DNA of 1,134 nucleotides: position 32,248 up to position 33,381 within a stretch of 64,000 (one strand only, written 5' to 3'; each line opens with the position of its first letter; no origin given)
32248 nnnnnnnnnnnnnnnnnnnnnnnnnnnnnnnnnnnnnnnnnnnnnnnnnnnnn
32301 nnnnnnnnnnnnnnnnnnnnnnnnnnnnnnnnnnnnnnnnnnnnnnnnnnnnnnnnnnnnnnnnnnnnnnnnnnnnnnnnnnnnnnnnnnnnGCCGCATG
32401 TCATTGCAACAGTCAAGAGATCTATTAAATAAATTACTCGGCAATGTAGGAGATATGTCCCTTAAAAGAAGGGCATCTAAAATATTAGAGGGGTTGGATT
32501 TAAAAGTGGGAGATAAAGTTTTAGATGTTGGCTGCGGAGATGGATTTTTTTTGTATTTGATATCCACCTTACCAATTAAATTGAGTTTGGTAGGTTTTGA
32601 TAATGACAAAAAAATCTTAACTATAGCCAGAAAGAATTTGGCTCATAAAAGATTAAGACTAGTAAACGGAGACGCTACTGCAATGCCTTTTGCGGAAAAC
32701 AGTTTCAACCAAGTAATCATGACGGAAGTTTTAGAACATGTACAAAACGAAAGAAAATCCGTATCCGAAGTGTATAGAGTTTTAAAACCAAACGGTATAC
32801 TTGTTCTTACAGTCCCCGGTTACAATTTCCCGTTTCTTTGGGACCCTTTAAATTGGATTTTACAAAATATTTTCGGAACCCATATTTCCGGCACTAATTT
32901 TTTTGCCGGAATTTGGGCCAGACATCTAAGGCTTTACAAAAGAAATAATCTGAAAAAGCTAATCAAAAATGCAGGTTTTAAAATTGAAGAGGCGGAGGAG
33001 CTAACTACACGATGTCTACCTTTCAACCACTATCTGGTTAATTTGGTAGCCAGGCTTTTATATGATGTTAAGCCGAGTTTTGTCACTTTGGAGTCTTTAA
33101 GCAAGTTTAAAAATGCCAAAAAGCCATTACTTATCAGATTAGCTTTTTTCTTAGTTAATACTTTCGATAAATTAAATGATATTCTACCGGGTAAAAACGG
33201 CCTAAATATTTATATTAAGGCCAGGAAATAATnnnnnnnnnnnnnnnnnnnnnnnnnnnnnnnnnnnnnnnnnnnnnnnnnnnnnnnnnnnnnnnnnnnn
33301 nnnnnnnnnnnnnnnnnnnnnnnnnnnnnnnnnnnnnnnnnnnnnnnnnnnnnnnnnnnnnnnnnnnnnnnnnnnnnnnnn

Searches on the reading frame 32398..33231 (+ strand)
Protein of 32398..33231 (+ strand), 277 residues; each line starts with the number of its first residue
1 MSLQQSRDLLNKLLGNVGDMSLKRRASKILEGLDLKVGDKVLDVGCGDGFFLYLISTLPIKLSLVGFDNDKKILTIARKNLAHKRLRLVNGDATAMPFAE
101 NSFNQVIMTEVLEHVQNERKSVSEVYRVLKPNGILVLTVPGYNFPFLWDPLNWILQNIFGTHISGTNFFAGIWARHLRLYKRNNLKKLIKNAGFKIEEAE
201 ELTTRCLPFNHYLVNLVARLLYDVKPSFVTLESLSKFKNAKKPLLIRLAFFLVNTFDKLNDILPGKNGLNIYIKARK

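Call 6: search_protein_families(library=pfam, proteins=[window:32398-33231:+], max_evalue=0.001)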
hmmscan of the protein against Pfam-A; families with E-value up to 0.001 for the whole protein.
window:32398-33231:+ (277 aa): 10 families
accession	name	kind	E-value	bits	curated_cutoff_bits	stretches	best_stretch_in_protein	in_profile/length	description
PF08241.18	Methyltransf_11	-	5.9e-22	78.6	21.2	1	42-137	1-95/95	Methyltransferase domain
PF13847.12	Methyltransf_31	-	4.6e-20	72.2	27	1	36-139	2-111/145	Methyltransferase domain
PF13649.12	Methyltransf_25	-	1.6e-19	70.8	27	1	41-133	1-97/97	Methyltransferase domain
PF13489.12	Methyltransf_23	-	1e-16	61.5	27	1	34-198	19-163/164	Methyltransferase domain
PF08242.18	Methyltransf_12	-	1e-12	49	30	1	42-135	1-98/98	Methyltransferase domain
PF01209.24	Ubie_methyltran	-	1e-12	48.4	20.1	1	8-203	21-222/233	ubiE/COQ5 methyltransferase family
PF07021.18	MetW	-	6.8e-09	36.1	21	1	35-131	11-104/193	Methionine biosynthesis protein MetW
PF02353.26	CMAS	-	2.9e-06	27.3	27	1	25-141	50-168/273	Mycolic acid cyclopropane synthetase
PF05175.20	MTS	-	1.3e-05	25.4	23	1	29-108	23-104/170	Methyltransferase small domain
PF01135.25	PCMT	-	3.4e-05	24.1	20.3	1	26-109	62-149/210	Protein-L-isoaspartate(D-aspartate) O-methyltransferase (PCMT)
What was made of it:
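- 32398..33231 (+): Soluble class I MTase (277 aa). PF08241, E 6e-22 (call 6).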

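Call 15: search_protein_families(library=ncbifam, proteins=[window:32398-33231:+], max_evalue=0.001)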
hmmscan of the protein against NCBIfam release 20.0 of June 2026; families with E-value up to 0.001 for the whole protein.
window:32398-33231:+ (277 aa): 51 families (the best 25 are shown)
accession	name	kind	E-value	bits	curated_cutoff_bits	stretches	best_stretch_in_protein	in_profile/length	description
NF045667.1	MTase_DVU1556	equivalog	4.8e-21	75.2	155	1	20-138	8-120/213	DVU_1556 family methyltransferase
TIGR01934.1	MenG_MenH_UbiE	subfamily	1.4e-17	63.8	158.35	1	6-157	11-162/223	ubiquinone/menaquinone biosynthesis methyltransferase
NF001244.0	PRK00216.1-5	equivalog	2.4e-17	63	216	1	8-203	22-224/236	bifunctional demethylmenaquinone methyltransferase/2-methoxy-6-polyprenyl-1,4-benzoquinol methylase UbiE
NF045825.1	FAmtase_mtf2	equivalog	1.9e-14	53.5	400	1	37-137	58-158/248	fatty-acid O-methyltransferase Mtf2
NF047649.1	MTase_UXPK_star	exception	3.1e-14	52.7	460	1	35-137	75-181/283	methyltransferase/UXPK-star double selenoprotein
NF045823.1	PthPhpthDimycoMt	equivalog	2.3e-13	49.9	300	1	34-136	64-165/256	phthiotriol/phenolphthiotriol dimycocerosates methyltransferase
TIGR01983.1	UbiG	equivalog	3e-13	49.6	102.95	1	38-138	50-152/228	bifunctional 2-polyprenyl-6-hydroxyphenol methylase/3-demethylubiquinol 3-O-methyltransferase UbiG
NF001243.0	PRK00216.1-4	equivalog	4.6e-13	49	235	1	26-136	36-150/237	demethylmenaquinone methyltransferase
NF043040.1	corrin_prot_MT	hypoth_equivalog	5.6e-13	48.8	180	1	36-138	40-148/216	corrinoid protein-associated methyltransferase CpaM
NF001241.0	PRK00216.1-2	equivalog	1.3e-12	47.9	327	1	6-138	23-148/231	demethylmenaquinone methyltransferase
TIGR02752.1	MenG_heptapren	equivalog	2.8e-12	46.7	419.85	1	27-136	35-148/231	demethylmenaquinone methyltransferase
NF041537.1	ArsM_AhpD_UU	exception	4e-12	45.6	510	1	36-137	75-180/345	arsenite methyltransferase/AhpD domain selenoprotein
NF052510.1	methyltran_MpqE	exception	7.4e-12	45.1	335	1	5-200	17-220/234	methyl-plastoquinone biosynthesis methyltransferase MpqE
NF041536.1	ArsM_DUF2284_UU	exception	7.7e-12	44.3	575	1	35-138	74-181/459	arsenite methyltransferase/DUF2284 domain selenoprotein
TIGR02072.1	BioC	equivalog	9.9e-12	45.2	184.95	1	29-140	23-135/244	malonyl-ACP O-methyltransferase BioC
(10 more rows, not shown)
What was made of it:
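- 32398..33231 (+): UbiE models score 63 bits against cut-offs of 158-216 (call 15).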
